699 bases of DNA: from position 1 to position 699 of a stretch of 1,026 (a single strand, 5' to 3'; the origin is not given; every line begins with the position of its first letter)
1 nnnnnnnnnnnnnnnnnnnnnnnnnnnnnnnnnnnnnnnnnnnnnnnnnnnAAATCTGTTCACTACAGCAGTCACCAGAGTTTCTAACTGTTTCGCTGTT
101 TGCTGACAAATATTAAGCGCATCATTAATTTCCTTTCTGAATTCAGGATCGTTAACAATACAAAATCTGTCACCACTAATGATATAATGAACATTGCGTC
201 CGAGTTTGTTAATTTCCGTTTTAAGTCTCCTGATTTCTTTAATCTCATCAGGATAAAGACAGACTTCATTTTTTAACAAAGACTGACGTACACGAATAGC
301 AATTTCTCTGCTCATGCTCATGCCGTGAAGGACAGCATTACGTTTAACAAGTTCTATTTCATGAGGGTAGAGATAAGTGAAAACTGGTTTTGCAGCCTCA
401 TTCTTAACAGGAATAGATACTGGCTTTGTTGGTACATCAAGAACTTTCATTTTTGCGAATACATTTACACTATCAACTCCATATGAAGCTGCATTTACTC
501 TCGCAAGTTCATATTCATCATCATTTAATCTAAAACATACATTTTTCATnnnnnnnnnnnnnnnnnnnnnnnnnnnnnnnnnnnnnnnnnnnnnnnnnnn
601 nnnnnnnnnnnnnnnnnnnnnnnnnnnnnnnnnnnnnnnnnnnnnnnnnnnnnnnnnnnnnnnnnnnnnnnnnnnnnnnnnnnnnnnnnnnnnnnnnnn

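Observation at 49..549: One polypeptide built from four successive RHH-like modules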

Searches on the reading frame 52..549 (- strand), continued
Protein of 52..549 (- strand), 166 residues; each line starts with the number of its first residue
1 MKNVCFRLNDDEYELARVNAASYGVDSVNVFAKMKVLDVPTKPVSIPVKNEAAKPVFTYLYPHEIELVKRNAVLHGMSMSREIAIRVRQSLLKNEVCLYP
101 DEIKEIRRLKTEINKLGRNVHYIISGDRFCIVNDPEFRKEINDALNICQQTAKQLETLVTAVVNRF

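Call 68: find_encoding_contigs(protein=P0005, flank=1500, max_places=1)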
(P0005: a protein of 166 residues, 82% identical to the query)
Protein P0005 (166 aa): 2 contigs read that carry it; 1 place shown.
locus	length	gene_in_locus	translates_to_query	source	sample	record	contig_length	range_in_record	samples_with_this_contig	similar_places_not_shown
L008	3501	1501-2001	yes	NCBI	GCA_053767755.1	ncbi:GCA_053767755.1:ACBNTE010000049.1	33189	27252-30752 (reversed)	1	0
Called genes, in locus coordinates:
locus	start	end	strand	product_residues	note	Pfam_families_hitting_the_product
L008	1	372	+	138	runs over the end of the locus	-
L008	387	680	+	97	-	-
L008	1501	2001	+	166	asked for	PF21983:NikA-like (faint)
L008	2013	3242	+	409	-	PF03432:Relaxase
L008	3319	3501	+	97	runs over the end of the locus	PF08281:Sigma70_r4_2 (weak)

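Call 69: find_encoding_contigs(protein=P0004, flank=1500, max_places=1)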
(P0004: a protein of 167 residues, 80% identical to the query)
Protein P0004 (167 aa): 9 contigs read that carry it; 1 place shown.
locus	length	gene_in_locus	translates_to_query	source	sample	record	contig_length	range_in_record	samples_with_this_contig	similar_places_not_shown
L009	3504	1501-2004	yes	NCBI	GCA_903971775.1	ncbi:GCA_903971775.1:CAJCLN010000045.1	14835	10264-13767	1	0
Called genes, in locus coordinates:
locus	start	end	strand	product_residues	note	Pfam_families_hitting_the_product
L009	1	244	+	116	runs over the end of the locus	-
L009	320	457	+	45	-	-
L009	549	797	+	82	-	PF07927:HicA_toxin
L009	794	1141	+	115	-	PF05534:HicB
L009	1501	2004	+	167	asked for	-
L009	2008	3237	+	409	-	PF03432:Relaxase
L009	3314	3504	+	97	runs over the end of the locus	PF08281:Sigma70_r4_2 (weak)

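Call 70: find_encoding_contigs(protein=P0015, flank=1500, max_places=1)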
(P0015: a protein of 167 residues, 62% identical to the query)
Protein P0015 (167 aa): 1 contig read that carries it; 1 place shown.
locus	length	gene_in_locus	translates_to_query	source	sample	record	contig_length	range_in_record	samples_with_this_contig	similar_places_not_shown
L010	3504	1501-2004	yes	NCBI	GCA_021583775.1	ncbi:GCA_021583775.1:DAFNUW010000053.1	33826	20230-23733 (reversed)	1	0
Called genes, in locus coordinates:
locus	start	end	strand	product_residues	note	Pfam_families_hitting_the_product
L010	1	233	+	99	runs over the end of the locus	-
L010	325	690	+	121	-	-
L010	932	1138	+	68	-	PF05534:HicB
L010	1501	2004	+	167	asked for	PF21983:NikA-like (faint)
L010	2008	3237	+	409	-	PF03432:Relaxase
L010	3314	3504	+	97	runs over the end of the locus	PF08281:Sigma70_r4_2 (weak)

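Call 71: find_encoding_contigs(protein=P0006, flank=1500, max_places=1)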
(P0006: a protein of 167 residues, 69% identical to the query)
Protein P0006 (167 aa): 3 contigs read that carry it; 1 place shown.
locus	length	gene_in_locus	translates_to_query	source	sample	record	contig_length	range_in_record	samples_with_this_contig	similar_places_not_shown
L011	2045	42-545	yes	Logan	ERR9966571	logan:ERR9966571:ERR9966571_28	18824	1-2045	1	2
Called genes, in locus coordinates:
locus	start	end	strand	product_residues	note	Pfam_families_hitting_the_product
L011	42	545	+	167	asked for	PF21983:NikA-like (faint)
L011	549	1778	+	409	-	PF03432:Relaxase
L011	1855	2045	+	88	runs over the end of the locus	PF00196:GerE (weak)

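Call 72: find_encoding_contigs(protein=P0012, flank=1500, max_places=1)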
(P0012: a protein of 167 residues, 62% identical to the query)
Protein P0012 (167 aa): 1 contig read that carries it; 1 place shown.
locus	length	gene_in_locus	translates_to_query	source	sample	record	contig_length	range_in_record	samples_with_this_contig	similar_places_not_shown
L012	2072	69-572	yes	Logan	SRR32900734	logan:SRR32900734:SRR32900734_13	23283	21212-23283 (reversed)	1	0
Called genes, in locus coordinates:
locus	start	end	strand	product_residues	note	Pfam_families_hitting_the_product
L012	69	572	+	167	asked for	PF21983:NikA-like (faint)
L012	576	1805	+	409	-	PF03432:Relaxase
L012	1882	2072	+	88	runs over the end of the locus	PF00196:GerE (weak)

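Call 73: find_encoding_contigs(protein=P0024, flank=1500, max_places=1)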
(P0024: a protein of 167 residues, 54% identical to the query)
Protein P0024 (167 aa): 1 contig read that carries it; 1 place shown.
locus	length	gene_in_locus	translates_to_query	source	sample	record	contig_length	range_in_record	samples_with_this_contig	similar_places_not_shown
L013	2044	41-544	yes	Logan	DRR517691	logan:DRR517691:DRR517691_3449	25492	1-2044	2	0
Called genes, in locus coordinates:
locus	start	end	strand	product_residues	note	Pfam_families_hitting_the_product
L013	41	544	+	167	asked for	-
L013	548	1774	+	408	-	PF03432:Relaxase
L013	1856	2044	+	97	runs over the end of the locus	PF08281:Sigma70_r4_2 (weak)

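Call 74: find_encoding_contigs(protein=P0022, flank=1500, max_places=1)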
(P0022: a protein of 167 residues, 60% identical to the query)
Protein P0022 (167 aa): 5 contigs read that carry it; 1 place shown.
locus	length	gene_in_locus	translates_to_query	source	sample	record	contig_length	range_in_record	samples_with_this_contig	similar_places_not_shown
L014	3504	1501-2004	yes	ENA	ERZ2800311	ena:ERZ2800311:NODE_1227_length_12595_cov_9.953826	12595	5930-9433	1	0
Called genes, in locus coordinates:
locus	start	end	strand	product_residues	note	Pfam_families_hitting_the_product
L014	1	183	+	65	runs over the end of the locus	PF20432:Xre-like-HTH (weak), PF08281:Sigma70_r4_2 (weak)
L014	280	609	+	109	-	-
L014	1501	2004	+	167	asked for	-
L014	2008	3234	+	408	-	PF03432:Relaxase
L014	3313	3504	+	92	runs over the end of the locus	-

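Call 79: find_encoding_contigs(protein=P0058, flank=3000, max_places=1)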
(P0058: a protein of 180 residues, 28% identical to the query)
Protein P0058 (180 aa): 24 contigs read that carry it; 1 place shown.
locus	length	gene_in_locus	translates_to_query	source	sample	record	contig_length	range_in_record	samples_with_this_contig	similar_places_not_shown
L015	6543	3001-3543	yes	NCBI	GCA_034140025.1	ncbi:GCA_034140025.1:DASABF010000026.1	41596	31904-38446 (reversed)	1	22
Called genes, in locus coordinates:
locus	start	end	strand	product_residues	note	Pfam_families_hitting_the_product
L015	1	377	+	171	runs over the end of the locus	PF00226:DnaJ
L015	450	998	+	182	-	-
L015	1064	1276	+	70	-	-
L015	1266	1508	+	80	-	-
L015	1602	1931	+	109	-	-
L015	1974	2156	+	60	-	-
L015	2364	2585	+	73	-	-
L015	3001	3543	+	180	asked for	-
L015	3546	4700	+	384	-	PF03432:Relaxase (weak)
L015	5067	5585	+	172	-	PF02357:NusG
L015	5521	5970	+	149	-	-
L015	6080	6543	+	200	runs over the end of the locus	PF01464:SLT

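Call 80: find_encoding_contigs(protein=P0035, flank=3000, max_places=1)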
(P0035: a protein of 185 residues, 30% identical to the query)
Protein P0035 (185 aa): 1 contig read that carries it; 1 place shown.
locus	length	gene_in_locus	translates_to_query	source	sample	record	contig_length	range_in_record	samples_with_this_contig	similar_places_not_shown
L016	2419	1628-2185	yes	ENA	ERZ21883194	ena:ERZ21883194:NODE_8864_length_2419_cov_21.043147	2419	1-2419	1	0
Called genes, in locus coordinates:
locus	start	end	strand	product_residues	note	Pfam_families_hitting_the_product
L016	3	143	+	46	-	?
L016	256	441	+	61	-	-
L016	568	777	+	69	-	-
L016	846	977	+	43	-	-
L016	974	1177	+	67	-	-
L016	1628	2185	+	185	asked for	-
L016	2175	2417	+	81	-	?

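Call 81: find_encoding_contigs(protein=P0033, flank=3000, max_places=1)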
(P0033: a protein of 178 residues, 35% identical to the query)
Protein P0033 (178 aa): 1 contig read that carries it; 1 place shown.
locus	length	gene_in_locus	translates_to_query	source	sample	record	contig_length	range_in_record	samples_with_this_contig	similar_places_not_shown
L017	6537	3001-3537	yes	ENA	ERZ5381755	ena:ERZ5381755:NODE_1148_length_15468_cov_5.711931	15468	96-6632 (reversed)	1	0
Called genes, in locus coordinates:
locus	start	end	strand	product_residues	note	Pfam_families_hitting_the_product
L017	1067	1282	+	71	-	-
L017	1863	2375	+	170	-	PF00226:DnaJ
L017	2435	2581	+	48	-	-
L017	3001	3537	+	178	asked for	-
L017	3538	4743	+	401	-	PF03432:Relaxase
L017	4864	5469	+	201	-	PF01464:SLT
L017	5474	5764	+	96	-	PF04956:TrbC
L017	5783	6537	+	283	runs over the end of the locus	?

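Call 85: profile_search(protein=P0035)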
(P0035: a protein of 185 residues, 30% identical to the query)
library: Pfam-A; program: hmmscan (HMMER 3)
A. the first sequence (185 residues): domains with independent E <= 10: 11; with E <= 0.001: 1
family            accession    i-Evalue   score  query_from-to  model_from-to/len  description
TraY              PF05509.17     0.0002    21.8      67-111         3-47/49  TraY domain
FitA-like_RHH     PF22513.2       0.011    16.2      72-97         11-36/39  Antitoxin FitA-like, ribbon-helix-helix
Baculo_F          PF12259.13      0.024    13.7     109-176       134-195/609  Baculovirus F protein
DUF6421           PF19985.4       0.086    12.0     115-175       303-363/437  Family of unknown function (DUF6421)
DUF5520           PF17658.6        0.11    12.0      21-163       188-326/342  Family of unknown function (DUF5520)
DUF5855           PF19173.5        0.34    11.4     123-181        51-109/182  Family of unknown function (DUF5855)
RHH_1             PF01402.27       0.55    10.7      65-89          2-26/39  Ribbon-helix-helix protein, copG family
NikA-like         PF21983.2        0.88    10.2       6-41          5-40/72  Mobilization protein NikA
SKA2              PF16740.10        1.1     9.5     113-168        10-66/110  Spindle and kinetochore-associated protein 2
RHH_5             PF07878.17        2.3     8.5      65-89          4-28/43  CopG-like RHH_1 or ribbon-helix-helix domain, RHH_5
NikA-like         PF21983.2         3.4     8.3      62-89          4-31/72  Mobilization protein NikA

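Call 86: profile_search(protein=P0044)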
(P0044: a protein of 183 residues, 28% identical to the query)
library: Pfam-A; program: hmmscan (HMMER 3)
A. the first sequence (183 residues): domains with independent E <= 10: 3; with E <= 0.001: 0
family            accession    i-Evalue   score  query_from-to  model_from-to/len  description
Fungal_KA1        PF16797.11       0.12    12.5      66-133        48-115/118  Fungal kinase associated-1 domain
ApoC-I            PF04691.17       0.34    11.2      22-47         13-38/61  Apolipoprotein C-I (ApoC-1)
NikA-like         PF21983.2        0.71    10.5      57-86          2-31/72  Mobilization protein NikA

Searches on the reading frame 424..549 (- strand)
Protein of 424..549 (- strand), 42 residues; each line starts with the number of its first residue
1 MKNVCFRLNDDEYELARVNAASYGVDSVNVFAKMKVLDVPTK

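Call 54: search_solved_structures(query=A4, max_evalue=10, show_alignments=3)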
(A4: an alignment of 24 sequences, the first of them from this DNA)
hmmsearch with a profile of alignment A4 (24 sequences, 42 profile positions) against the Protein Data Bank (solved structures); distinct sequences matched with E-value up to 10: 17.
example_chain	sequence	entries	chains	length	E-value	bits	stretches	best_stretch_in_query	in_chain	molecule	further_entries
2k1o_A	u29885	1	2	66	0.0015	21.9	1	6-39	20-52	Putative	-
4hv0_A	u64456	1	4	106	0.0031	20.9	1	7-35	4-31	AvtR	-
1x93_A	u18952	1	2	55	0.018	18.5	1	8-41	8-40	hypothetical protein HP0222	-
6ajn_C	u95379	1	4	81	0.044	17.2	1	4-32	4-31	DUF1778 domain-containing protein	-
6ajm_C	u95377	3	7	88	0.05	17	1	4-32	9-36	DUF1778 domain-containing protein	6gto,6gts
5zgn_A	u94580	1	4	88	0.14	15.6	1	4-32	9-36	KacA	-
5udq_A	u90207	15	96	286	0.17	15.3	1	8-27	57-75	Lactate racemization operon protein LarE | ATP-utilizing enzyme of the PP-loopsuperfamily | Pyridinium-3,5-biscarboxylic acid mononucleotide sulfurtransferase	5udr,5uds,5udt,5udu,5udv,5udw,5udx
6b2o_A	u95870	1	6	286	0.18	15.3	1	8-27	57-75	ATP-utilizing enzyme of the PP-loopsuperfamily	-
1y9b_A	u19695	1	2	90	0.23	14.9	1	7-32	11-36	conserved hypothetical protein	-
6qeq_A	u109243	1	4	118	0.32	14.5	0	6-23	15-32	PcfF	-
22xc_A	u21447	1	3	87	0.75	13.3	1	15-42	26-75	dCX001 binder antagonist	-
2k29_A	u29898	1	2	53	0.89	13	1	4-30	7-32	Antitoxin RelB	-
4fxe_A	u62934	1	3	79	1.1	12.7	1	4-30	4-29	Antitoxin RelB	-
9tv9_C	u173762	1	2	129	1.5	12.3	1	8-24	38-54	Toxin HigB-2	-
4yit_A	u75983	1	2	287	2.2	11.8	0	11-35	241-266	Meganuclease I-AabMI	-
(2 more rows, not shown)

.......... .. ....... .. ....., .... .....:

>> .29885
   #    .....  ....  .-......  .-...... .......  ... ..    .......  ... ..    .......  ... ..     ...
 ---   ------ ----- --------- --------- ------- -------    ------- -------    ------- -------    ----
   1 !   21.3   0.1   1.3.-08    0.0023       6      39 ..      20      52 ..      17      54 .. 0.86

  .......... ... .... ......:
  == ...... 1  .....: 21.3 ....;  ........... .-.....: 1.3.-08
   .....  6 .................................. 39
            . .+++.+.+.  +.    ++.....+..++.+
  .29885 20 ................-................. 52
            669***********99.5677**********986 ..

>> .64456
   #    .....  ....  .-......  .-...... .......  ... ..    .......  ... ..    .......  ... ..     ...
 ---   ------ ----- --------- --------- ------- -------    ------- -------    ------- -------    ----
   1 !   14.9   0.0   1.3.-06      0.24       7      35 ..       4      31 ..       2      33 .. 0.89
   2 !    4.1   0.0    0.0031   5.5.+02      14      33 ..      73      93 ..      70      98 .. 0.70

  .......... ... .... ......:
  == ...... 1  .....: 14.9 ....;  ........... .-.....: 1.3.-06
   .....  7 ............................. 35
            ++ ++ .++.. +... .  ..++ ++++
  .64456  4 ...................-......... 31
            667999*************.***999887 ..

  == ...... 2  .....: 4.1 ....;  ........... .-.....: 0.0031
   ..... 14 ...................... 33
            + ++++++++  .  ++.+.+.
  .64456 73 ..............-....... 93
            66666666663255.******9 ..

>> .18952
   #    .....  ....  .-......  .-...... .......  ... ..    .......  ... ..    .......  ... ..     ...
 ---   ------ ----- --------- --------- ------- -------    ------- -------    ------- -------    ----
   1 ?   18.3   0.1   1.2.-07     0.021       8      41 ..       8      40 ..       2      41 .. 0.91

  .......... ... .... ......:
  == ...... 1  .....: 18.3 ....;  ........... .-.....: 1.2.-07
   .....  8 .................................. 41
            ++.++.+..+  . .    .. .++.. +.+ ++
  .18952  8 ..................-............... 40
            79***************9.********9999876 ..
